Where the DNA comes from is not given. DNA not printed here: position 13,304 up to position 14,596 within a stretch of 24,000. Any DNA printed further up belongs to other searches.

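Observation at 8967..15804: Eight-gene single-strand operon with a helicase, four nucleases, an annealing-protein candidate and SSB: an undescribed DNA-processing system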

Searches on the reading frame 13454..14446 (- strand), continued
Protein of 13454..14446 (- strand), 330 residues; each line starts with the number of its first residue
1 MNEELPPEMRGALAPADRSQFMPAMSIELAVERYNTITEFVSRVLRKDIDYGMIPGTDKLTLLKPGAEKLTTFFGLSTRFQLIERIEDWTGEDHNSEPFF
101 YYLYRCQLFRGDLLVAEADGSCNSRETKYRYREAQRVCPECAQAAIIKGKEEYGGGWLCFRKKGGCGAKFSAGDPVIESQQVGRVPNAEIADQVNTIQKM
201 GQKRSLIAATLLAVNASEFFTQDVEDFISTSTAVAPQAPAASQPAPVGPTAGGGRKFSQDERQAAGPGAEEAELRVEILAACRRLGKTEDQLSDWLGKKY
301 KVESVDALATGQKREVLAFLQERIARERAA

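Call 58: search_protein_families(library=pfam, proteins=[L068:10001-11980:+, L088:9971-12055:+, L014:8047-8418:+, L006:8072-8599:+, L025:5765-6754:+, L089:8330-8932:+, L089:9279-9590:+, L061:11047-11961:+, L061:12050-12715:+, L101:10877-11887:+], max_evalue=0.01)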
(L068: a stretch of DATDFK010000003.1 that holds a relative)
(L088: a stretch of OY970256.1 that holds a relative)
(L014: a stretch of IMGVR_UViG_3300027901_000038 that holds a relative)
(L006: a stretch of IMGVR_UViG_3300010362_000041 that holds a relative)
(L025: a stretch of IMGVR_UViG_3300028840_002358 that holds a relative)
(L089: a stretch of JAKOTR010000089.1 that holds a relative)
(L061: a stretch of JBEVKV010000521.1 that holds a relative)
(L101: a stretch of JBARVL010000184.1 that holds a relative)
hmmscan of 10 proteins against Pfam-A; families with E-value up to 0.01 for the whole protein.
L068:10001-11980:+ (659 aa): 3 families
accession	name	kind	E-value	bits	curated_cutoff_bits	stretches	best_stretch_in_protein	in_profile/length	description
PF14890.11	Intein_splicing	-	9.6e-08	32.4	35.8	1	251-530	38-155/155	Intein splicing domain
PF14528.11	LAGLIDADG_3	-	2e-07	31.6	22.5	0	410-466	2-55/82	LAGLIDADG-like domain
PF05204.19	Hom_end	-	0.00043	20.8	21.1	1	318-369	17-68/110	Homing endonuclease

L088:9971-12055:+ (694 aa): 2 families
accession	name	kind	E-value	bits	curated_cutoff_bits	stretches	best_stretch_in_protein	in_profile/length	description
PF14528.11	LAGLIDADG_3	-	1.5e-14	54.4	22.5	2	396-450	1-62/82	LAGLIDADG-like domain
PF05204.19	Hom_end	-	2.6e-05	24.8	21.1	1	395-449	11-68/110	Homing endonuclease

L014:8047-8418:+ (123 aa): 0 families

L006:8072-8599:+ (175 aa): 1 family
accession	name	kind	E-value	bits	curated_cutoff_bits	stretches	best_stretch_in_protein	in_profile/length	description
PF05565.16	Sipho_Gp157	-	1.6e-22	80.7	28.6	1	4-175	2-162/162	Siphovirus Gp157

L025:5765-6754:+ (329 aa): 6 families
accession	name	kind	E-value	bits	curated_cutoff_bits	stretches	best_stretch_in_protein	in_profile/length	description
PF03796.21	DnaB_C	-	4.1e-24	85.8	27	1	37-299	1-236/255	DnaB-like helicase C terminal domain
PF13481.12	AAA_25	-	2.1e-08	34.5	27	1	38-231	15-191/195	AAA domain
PF20720.3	nSTAND3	-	0.00046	20.4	27.2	1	56-132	18-84/155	Novel STAND NTPase 3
PF06745.19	ATPase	-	0.0019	18.1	26.6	1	55-111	19-68/231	KaiC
PF13191.12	AAA_16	-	0.0021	19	32.6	1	56-191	25-142/167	AAA ATPase domain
PF13401.12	AAA_22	-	0.0089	16.8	27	0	56-193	6-96/130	AAA domain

L089:8330-8932:+ (200 aa): 1 family
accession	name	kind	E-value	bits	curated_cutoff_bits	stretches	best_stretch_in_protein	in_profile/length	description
PF07352.17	Phage_Mu_Gam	-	2.1e-08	34.7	28.3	1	29-166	2-147/149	Bacteriophage Mu Gam like protein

L089:9279-9590:+ (103 aa): 1 family
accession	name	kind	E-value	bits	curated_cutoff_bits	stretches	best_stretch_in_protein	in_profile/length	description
PF08774.17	VRR_NUC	-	1.7e-07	31.7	23.8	1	41-88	62-113/116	VRR-NUC domain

L061:11047-11961:+ (304 aa): 1 family
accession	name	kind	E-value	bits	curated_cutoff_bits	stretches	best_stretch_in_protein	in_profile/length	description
PF11312.14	Methyltransf_34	-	3.5e-07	30.2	26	1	63-242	54-239/304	Putative SAM-dependent methyltransferase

L061:12050-12715:+ (221 aa): 2 families
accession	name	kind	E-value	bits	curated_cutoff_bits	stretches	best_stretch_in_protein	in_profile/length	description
PF13532.12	2OG-FeII_Oxy_2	-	2.4e-36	126.2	31.2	1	36-213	4-194/194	2OG-Fe(II) oxygenase superfamily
PF12933.13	FTO_NTD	-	0.0087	15.8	27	0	47-108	31-92/275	FTO catalytic domain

L101:10877-11887:+ (336 aa): 3 families
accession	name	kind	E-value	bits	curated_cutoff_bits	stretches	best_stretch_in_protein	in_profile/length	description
PF00589.27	Phage_integrase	-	2e-27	96.5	27.1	1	150-321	4-169/172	Phage integrase family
PF02899.23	Phage_int_SAM_1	-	6.5e-08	33.2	22.3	1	43-123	9-80/83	Phage integrase, N-terminal SAM-like domain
PF13102.12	Phage_int_SAM_5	-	0.00082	20.1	22.3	1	88-124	48-84/98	Phage integrase SAM-like domain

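Call 88: fold_search(model_id=the predicted structure, library=pdb)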
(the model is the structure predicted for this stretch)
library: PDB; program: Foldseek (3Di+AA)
matches with E <= 10: 539; with E <= 0.001: 0
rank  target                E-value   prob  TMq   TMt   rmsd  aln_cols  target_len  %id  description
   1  4uv2_P                2.2e-02  0.41  0.12  0.17  19.6       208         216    7  Structure of the curli transport lipoprotein CsgG in a non-lipidated, pre-pore conformation (released 2014-09-24)
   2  4uv2_D                2.9e-02  0.16  0.10  0.13  20.0       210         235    8  Structure of the curli transport lipoprotein CsgG in a non-lipidated, pre-pore conformation (released 2014-09-24)
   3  6uxc_A                3.1e-02  0.51  0.12  0.21  17.5       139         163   13  1.65A resolution structure of the hypothetical protein CT253 from Chlamydia trachomatis (released 2020-11-11)
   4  4uv2_F                3.7e-02  0.14  0.10  0.13  20.5       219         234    8  Structure of the curli transport lipoprotein CsgG in a non-lipidated, pre-pore conformation (released 2014-09-24)
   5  5d9r                  4.6e-02  0.72  0.15  0.30  21.7       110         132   15  Crystal structure of a conserved domain in the intermembrane space region of the plastid division protein ARC6 (released 2015-11-11)
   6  6uxc_B                6.6e-02  0.57  0.12  0.21  11.7       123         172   10  1.65A resolution structure of the hypothetical protein CT253 from Chlamydia trachomatis (released 2020-11-11)
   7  4uv2_G                7.8e-02  0.12  0.10  0.13  19.9       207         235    8  Structure of the curli transport lipoprotein CsgG in a non-lipidated, pre-pore conformation (released 2014-09-24)
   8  4kgh_B                8.3e-02  0.13  0.12  0.18  23.7       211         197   10  Crystal Structure of human splunc1 lacking the secretion signal sequence (released 2013-09-25)
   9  3e99                  8.8e-02  0.54  0.13  0.26  19.1       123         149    8  Crystal structure of the beta subunit of the benzoate 1,2-dioxygenase (benb, bmaa0186) from burkholderia mallei atcc 233 (released 2008-09-16)
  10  4uv2_A                8.8e-02  0.18  0.12  0.16  19.9       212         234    7  Structure of the curli transport lipoprotein CsgG in a non-lipidated, pre-pore conformation (released 2014-09-24)
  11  4uv2_J                9.3e-02  0.35  0.12  0.17  20.2       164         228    7  Structure of the curli transport lipoprotein CsgG in a non-lipidated, pre-pore conformation (released 2014-09-24)
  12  4uv2_M                1.1e-01  0.20  0.12  0.17  19.7       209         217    8  Structure of the curli transport lipoprotein CsgG in a non-lipidated, pre-pore conformation (released 2014-09-24)
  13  4uv2_B                1.2e-01  0.10  0.11  0.13  19.9       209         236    7  Structure of the curli transport lipoprotein CsgG in a non-lipidated, pre-pore conformation (released 2014-09-24)
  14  4uv2_O                1.6e-01  0.18  0.12  0.18  19.6       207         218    8  Structure of the curli transport lipoprotein CsgG in a non-lipidated, pre-pore conformation (released 2014-09-24)
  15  4uv2_I                1.6e-01  0.09  0.11  0.13  20.1       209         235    8  Structure of the curli transport lipoprotein CsgG in a non-lipidated, pre-pore conformation (released 2014-09-24)
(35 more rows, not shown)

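Call 91: search_protein_families(library=pfam, proteins=[L061:7497-8144:+, L036:2280-3260:-, L067:14425-15606:-, L036:8566-10230:-, L042:10950-11801:+, L042:11840-12391:+, L071:3662-5794:+], max_evalue=0.001)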
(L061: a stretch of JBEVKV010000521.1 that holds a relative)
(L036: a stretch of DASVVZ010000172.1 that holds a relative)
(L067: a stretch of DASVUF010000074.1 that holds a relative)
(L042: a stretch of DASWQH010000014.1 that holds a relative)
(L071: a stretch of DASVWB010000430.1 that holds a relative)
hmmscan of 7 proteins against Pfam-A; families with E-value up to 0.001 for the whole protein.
L061:7497-8144:+ (215 aa): 1 family
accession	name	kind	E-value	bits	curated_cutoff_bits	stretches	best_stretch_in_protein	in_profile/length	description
PF02245.21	Pur_DNA_glyco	-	7.9e-65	218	27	1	22-208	2-180/181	Methylpurine-DNA glycosylase (MPG)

L036:2280-3260:- (326 aa): 3 families
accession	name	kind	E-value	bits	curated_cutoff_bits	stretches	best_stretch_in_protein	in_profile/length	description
PF12706.13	Lactamase_B_2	-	6.2e-20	72.1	27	2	45-162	4-133/200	Beta-lactamase superfamily domain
PF00753.33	Lactamase_B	-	2.3e-09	37.9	22.7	1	28-131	4-109/196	Metallo-beta-lactamase superfamily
PF13691.12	Lactamase_B_4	-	2.5e-06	27.4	27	1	31-76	13-58/63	tRNase Z endonuclease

L067:14425-15606:- (393 aa): 2 families
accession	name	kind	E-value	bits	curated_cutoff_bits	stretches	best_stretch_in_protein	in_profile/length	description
PF01137.26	RTC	-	4.7e-77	258.5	27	1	62-378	1-220/221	RNA 3'-terminal phosphate cyclase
PF05189.18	RTC_insert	-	1.5e-13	51.5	23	1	234-327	1-101/102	RNA 3'-terminal phosphate cyclase (RTC), insert domain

L036:8566-10230:- (554 aa): 1 family
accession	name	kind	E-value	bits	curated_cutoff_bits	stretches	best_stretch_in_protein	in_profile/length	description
PF01425.27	Amidase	-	3e-94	317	27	1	80-528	3-444/445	Amidase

L042:10950-11801:+ (283 aa): 3 families
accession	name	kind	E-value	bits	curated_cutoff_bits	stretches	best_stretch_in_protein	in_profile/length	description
PF00106.31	adh_short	-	8.8e-37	126.9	26.6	1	27-220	1-190/195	short chain dehydrogenase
PF13561.12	adh_short_C2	-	5.6e-25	88.7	27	1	33-243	1-217/236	Enoyl-(Acyl carrier protein) reductase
PF01370.27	Epimerase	-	6.1e-05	23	20.9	1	29-196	1-159/240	NAD dependent epimerase/dehydratase family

L042:11840-12391:+ (183 aa): 1 family
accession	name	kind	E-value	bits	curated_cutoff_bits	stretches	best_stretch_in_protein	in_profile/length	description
PF01872.23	RibD_C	-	3.3e-21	76.5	24.1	1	10-175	2-196/197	RibD C-terminal domain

L071:3662-5794:+ (710 aa): 3 families
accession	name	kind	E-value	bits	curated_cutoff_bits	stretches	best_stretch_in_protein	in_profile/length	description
PF14516.12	AAA_35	-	2.2e-33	115.9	27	1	14-256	4-245/331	AAA-like domain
PF13424.12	TPR_12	-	7.8e-10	39.3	30.1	1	565-636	3-76/77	Tetratricopeptide repeat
PF13181.12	TPR_8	-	6.2e-05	23.3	25.7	0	546-568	2-24/34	Tetratricopeptide repeat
